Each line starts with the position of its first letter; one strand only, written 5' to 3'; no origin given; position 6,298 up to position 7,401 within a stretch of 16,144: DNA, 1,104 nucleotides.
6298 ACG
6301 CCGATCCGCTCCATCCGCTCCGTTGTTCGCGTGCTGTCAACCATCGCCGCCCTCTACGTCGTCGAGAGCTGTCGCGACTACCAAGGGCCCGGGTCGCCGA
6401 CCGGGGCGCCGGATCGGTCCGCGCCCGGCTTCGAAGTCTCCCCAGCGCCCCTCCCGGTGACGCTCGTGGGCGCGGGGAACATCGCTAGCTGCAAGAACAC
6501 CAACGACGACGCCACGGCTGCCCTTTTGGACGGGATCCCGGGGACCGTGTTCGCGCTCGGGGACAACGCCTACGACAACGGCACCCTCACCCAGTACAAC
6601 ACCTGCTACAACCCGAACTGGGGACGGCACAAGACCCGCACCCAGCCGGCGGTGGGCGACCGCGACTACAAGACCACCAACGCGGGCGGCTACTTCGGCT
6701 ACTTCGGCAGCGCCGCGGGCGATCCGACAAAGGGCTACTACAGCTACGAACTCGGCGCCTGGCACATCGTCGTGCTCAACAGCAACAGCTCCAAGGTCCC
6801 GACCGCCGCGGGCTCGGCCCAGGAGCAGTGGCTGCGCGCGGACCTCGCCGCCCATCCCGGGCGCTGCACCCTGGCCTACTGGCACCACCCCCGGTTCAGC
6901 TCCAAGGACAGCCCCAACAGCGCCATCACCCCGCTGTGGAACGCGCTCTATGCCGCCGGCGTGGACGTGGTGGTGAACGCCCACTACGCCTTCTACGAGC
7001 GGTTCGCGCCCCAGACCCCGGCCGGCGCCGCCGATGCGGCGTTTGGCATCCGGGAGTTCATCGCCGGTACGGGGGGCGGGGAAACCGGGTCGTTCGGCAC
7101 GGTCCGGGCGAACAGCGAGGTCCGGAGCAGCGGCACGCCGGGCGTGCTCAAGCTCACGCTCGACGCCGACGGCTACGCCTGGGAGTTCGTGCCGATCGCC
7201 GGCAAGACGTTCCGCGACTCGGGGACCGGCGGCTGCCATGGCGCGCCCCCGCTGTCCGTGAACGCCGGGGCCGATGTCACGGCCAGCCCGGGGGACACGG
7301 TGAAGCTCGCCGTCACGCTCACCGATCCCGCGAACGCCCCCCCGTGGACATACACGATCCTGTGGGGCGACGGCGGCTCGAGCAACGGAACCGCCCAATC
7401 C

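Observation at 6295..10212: Giant secreted protein with three tandem PAP-like metallophosphoesterase domains, only the middle one catalytically intact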

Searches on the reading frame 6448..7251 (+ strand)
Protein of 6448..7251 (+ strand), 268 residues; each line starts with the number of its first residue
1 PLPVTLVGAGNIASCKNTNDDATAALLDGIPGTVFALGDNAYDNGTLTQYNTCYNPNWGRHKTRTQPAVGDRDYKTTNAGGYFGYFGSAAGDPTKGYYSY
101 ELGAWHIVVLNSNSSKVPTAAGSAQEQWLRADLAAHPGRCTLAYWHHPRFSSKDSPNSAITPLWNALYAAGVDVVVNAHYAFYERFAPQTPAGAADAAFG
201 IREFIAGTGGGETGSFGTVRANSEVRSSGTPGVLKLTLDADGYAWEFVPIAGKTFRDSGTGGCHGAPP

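Call 8: find_homologous_proteins(query=A1, max_evalue=0.00001)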
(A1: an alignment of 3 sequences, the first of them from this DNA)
Query A1 (3 sequences) (268 aa, profile of the alignment): 8000 proteins with E <= 0.00001 among 8000 candidates; the best 120 are listed.
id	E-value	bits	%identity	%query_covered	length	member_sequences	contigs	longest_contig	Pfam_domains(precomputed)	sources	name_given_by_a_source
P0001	3.3e-174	596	63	97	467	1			-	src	-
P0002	2.4e-164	563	-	-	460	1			PF00801.27,PF00149.34,PF18911.7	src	-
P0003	1.6e-157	541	74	99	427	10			-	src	-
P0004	1.0e-149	515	73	99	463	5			PF00801.27,PF18911.7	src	-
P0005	9.5e-146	502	-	-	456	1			PF02368.25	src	-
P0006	9.2e-143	493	-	-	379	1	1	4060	-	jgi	jgi:hypothetical protein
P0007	2.3e-141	488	63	97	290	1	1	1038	-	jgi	jgi:hypothetical protein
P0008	1.4e-140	486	72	100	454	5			PF18911.7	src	-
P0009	4.3e-138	477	74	99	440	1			PF18911.7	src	-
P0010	1.1e-137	476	74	99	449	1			PF18911.7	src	-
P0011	2.3e-137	475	78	100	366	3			-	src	-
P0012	1.8e-136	472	66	97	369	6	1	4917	PF02369.23,PF09134.17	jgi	-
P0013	7.7e-135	467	-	-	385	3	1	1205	PF00149.34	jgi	jgi:hypothetical protein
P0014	1.0e-134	466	80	100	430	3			PF18911.7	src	-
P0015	1.1e-134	466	61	97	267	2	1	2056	-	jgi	-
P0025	3.5e-129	448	57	98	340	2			PF00149.34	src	-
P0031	1.0e-128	447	64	97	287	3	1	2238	PF00149.34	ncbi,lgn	-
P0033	1.9e-128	446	65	99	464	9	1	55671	PF26182.1,PF00149.34,PF02368.25,PF26918.1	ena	-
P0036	5.9e-128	444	65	99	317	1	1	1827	PF00149.34,PF22359.3,PF02368.25,PF26918.1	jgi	jgi:hypothetical protein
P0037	6.9e-128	444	66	97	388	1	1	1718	PF00149.34,PF02368.25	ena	-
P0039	2.2e-127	442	62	97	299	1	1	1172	PF00149.34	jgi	jgi:hypothetical protein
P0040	2.7e-127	442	64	98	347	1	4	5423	PF00149.34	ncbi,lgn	-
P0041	3.3e-127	442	59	97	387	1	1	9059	PF00149.34,PF02368.25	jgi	jgi:acid phosphatase type 7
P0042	5.0e-127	441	65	99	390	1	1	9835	PF00149.34,PF22359.3,PF02368.25,PF26918.1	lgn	-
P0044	5.2e-127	441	62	97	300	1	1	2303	PF00149.34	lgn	-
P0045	7.2e-127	441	64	99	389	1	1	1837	PF00149.34,PF02368.25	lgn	-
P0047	9.6e-127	440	65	97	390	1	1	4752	PF00149.34,PF02368.25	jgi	jgi:acid phosphatase type 7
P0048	9.8e-127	440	64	97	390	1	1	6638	PF00149.34,PF02368.25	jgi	jgi:hypothetical protein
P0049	1.2e-126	440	60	97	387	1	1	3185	PF02369.23,PF00149.34,PF02368.25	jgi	jgi:Big-like domain-containing protein/calcineurin-like phosphoesterase family protein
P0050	1.4e-126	440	62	97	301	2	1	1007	PF00149.34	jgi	jgi:hypothetical protein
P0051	1.5e-126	440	63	97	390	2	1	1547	PF00149.34,PF02368.25,PF26918.1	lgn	-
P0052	1.5e-126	440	61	97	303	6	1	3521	PF00149.34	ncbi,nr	ncbi:MAG TPA: metallophosphoesterase [Gemmatimonadales bacterium]|nr:metallophosphoesterase [Gemmati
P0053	1.5e-126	440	65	97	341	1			PF00149.34,PF02368.25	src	-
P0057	2.2e-126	439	63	99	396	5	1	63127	PF00149.34,PF02368.25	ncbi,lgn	-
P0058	2.3e-126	439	63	97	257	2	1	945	PF00149.34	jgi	jgi:hypothetical protein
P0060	3.4e-126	438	64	99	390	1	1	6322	PF00149.34,PF22359.3,PF02368.25,PF26918.1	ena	-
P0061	3.6e-126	438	63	97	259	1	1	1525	PF00149.34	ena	-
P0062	4.3e-126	438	59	91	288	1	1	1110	PF00149.34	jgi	-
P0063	4.3e-126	438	64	99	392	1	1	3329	PF00149.34,PF02368.25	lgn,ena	-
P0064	4.4e-126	438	64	97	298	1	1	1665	PF00149.34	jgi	jgi:hypothetical protein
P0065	5.9e-126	438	63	98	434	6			PF22352.3,PF00801.27,PF00149.34,PF18911.7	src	-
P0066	7.0e-126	437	61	97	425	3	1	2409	PF02369.23,PF00149.34,PF02368.25,PF09134.17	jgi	-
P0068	1.4e-125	436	62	96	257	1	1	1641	PF00149.34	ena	-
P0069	1.6e-125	436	62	99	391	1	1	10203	PF00149.34,PF22359.3,PF02368.25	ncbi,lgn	-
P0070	1.6e-125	436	66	97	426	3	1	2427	PF00149.34,PF02368.25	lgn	-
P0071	1.8e-125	436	65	97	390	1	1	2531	PF00149.34,PF22359.3,PF02368.25,PF26918.1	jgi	jgi:Big-like domain-containing protein/calcineurin-like phosphoesterase family protein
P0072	2.0e-125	436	60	99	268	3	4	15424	PF00149.34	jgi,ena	-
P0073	2.5e-125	436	62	99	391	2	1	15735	PF00149.34,PF02368.25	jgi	jgi:hypothetical protein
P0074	2.5e-125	436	63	99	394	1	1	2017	PF00149.34,PF02368.25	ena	-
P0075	2.6e-125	435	62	99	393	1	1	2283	PF00149.34,PF02368.25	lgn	-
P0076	3.1e-125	435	63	99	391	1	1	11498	PF00149.34,PF02368.25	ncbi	-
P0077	3.2e-125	435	64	97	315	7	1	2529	PF00149.34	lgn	-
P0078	3.4e-125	435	63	99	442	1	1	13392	PF00149.34,PF22359.3,PF02368.25,PF26918.1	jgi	-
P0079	3.5e-125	435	-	-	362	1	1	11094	PF00149.34,PF18911.7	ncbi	ncbi:MAG: hypothetical protein DMD34_09500, partial [Gemmatimonadetes bacterium]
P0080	3.7e-125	435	64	97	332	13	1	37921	PF00801.27,PF00149.34,PF18911.7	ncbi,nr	ncbi:MAG: hypothetical protein AUH78_13770 [Gemmatimonadetes bacterium 13_1_40CM_4_69_8]|nr:MAG: hyp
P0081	4.0e-125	435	63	99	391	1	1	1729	PF00149.34,PF02368.25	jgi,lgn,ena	-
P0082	4.1e-125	435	63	99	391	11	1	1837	PF00149.34,PF02368.25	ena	-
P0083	4.2e-125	435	63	97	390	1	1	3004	PF00149.34,PF02368.25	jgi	jgi:acid phosphatase type 7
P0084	4.4e-125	435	62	99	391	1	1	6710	PF00149.34,PF02368.25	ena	-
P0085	4.5e-125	435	63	99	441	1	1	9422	PF00149.34,PF02368.25,PF26918.1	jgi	jgi:uncharacterized protein YjdB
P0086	4.7e-125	435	62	97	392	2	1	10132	PF00149.34,PF02368.25,PF26918.1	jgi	jgi:hypothetical protein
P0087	5.0e-125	435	62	97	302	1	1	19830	PF00149.34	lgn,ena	-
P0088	5.0e-125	435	59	99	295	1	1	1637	PF00149.34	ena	-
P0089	5.2e-125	434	64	98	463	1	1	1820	PF18099.8,PF16990.12,PF00149.34,PF03422.22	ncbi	-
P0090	5.5e-125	434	64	98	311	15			PF00149.34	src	-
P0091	6.0e-125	434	61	99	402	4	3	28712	PF00149.34,PF22359.3,PF02368.25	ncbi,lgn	-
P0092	6.9e-125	434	66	99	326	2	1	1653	PF00149.34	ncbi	-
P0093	6.9e-125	434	62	99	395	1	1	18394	PF00149.34,PF22359.3,PF02368.25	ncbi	ncbi:MAG: Ig-like domain-containing protein [Gemmatimonadales bacterium]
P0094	7.0e-125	434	60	97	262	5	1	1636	PF00149.34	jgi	jgi:hypothetical protein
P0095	7.3e-125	434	65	97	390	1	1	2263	PF00149.34,PF02368.25,PF26918.1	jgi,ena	-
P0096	8.8e-125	434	59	99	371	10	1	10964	PF00149.34,PF02368.25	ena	-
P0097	9.0e-125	434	60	99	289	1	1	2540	PF00149.34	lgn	-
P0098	9.4e-125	434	63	97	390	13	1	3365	PF00149.34,PF22359.3,PF02368.25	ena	-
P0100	1.1e-124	433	62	97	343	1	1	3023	PF00149.34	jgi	jgi:hypothetical protein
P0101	1.1e-124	433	64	99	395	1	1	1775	PF00149.34,PF02368.25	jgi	jgi:hypothetical protein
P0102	1.2e-124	433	65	97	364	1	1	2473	PF00149.34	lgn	-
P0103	1.4e-124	433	61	97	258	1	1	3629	PF00149.34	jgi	jgi:acid phosphatase type 7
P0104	1.6e-124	433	61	99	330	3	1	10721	PF00149.34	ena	-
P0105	1.9e-124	433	62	97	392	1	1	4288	PF00149.34,PF22359.3,PF02368.25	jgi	jgi:hypothetical protein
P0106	1.9e-124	433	63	97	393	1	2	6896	PF00149.34,PF02368.25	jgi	-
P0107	1.9e-124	433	64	97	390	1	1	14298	PF00149.34,PF02368.25,PF26918.1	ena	-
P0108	1.9e-124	433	64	97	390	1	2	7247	PF00149.34,PF02368.25,PF26918.1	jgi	-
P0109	1.9e-124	433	61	97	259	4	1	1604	PF00149.34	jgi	jgi:hypothetical protein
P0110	1.9e-124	433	66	97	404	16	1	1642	PF00149.34,PF02368.25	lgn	-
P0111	2.0e-124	433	62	99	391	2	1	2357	PF00149.34,PF02368.25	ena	-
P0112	2.0e-124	433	61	97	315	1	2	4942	PF00149.34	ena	-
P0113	2.3e-124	432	66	97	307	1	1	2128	PF00149.34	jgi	-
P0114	2.5e-124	432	67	97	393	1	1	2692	PF00149.34,PF02368.25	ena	-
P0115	2.6e-124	432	59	96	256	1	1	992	PF00149.34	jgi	jgi:hypothetical protein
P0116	2.9e-124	432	63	97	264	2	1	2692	PF00149.34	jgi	jgi:hypothetical protein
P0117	3.0e-124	432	64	97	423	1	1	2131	PF02369.23,PF00149.34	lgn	-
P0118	3.4e-124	432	63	99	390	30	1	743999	PF00149.34,PF02368.25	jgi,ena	jgi:hypothetical protein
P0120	3.5e-124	432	64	97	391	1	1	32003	PF00149.34,PF02368.25,PF26918.1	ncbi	ncbi:MAG: Ig-like domain-containing protein [Gemmatimonadaceae bacterium]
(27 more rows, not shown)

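Call 9: search_solved_structures(query=A1, max_evalue=1, show_alignments=3)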
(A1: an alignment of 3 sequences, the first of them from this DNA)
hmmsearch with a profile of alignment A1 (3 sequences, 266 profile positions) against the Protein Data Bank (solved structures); distinct sequences matched with E-value up to 1: 11.
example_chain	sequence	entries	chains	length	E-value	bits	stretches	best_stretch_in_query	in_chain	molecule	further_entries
6gja_A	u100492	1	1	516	6.4e-09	39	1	70-210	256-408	Purple acid phosphatase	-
6git_A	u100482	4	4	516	8.4e-09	38.6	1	70-210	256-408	Purple acid phosphatase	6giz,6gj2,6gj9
1kbp_A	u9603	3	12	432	4.5e-06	29.7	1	34-183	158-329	PURPLE ACID PHOSPHATASE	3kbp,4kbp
2qfp_A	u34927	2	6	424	4.5e-06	29.7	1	34-183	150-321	Purple acid phosphatase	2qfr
4dhl_A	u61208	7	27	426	4.6e-06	29.7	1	34-183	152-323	Purple acid phosphatase | Fe(3+)-Zn(2+) purple acid phosphatase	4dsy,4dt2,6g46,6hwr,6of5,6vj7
6hwr_D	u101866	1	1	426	4.6e-06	29.7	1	34-183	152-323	Fe(3+)-Zn(2+) purple acid phosphatase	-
8brn_A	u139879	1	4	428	4.6e-06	29.7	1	34-183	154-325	Fe(3+)-Zn(2+) purple acid phosphatase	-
6ofd_A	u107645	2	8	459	5.5e-06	29.4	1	34-183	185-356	Fe(3+)-Zn(2+) purple acid phosphatase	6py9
1xzw_A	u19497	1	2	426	0.00069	22.5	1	48-184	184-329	purple acid phosphatase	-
1qfc_A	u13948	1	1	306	0.78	12.5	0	117-184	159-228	PROTEIN (PURPLE ACID PHOSPHATASE)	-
1qhw_A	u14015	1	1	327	0.88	12.4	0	117-184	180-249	PROTEIN (PURPLE ACID PHOSPHATASE)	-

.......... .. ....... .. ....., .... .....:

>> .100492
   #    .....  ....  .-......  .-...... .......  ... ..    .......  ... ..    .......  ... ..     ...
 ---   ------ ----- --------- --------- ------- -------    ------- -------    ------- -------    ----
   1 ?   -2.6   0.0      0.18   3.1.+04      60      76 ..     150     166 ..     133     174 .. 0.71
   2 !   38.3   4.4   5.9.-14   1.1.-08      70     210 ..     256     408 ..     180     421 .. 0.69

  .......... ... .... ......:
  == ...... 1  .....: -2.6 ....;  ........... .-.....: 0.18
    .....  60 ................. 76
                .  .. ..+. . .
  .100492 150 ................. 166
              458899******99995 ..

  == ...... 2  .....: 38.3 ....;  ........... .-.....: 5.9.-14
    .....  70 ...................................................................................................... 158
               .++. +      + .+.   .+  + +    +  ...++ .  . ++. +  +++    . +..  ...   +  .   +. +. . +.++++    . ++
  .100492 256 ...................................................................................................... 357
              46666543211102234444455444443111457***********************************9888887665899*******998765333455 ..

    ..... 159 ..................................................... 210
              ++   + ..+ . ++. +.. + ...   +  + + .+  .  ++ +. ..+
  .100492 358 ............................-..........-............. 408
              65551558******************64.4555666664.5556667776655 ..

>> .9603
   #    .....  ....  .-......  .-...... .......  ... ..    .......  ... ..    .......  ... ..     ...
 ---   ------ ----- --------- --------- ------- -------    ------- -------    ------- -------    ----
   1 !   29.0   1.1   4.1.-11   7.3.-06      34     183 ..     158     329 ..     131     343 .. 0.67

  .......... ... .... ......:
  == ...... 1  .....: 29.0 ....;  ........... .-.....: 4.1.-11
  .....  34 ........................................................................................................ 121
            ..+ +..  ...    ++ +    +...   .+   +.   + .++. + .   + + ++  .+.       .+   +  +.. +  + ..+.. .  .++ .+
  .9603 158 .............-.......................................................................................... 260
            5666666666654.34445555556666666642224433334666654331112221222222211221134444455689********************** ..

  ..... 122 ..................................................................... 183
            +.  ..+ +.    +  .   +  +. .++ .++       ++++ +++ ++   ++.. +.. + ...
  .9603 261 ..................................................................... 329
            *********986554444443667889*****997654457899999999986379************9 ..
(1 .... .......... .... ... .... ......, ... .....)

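Call 61: search_protein_families(library=pfam, proteins=[window:6448-7251:+], max_evalue=10)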
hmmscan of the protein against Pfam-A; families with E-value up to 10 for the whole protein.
window:6448-7251:+ (268 aa): 0 families

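Call 67: search_protein_representatives(alignment_id=A1)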
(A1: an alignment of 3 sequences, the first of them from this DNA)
Query: 3 sequences, 266 profile positions. Proteins with E-value up to 0.001 (for the whole library): 17897; up to 1e-10: 10246; up to 1e-30: 4842. The best 150 are listed.
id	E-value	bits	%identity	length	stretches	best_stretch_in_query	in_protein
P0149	0.0e+00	1455.6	-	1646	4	5-262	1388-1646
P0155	0.0e+00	1254.6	-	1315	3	2-266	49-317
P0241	0.0e+00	1223.2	-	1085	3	3-266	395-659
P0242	0.0e+00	1187.3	-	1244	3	4-262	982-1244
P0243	0.0e+00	1137.3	-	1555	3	2-263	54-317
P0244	0.0e+00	1057.2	-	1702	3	4-263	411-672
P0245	0.0e+00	1057.0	-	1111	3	5-265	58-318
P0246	0.0e+00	1055.0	-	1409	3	3-262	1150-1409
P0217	0.0e+00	1018.7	-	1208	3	2-262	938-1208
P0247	3.0e-294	987.6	-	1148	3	3-263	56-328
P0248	2.3e-248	837.2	-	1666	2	7-264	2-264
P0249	3.9e-244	823.3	-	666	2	3-262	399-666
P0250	4.2e-229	774.0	-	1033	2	3-265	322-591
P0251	2.3e-227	768.4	-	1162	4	6-263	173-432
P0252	3.3e-220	744.9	-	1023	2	6-265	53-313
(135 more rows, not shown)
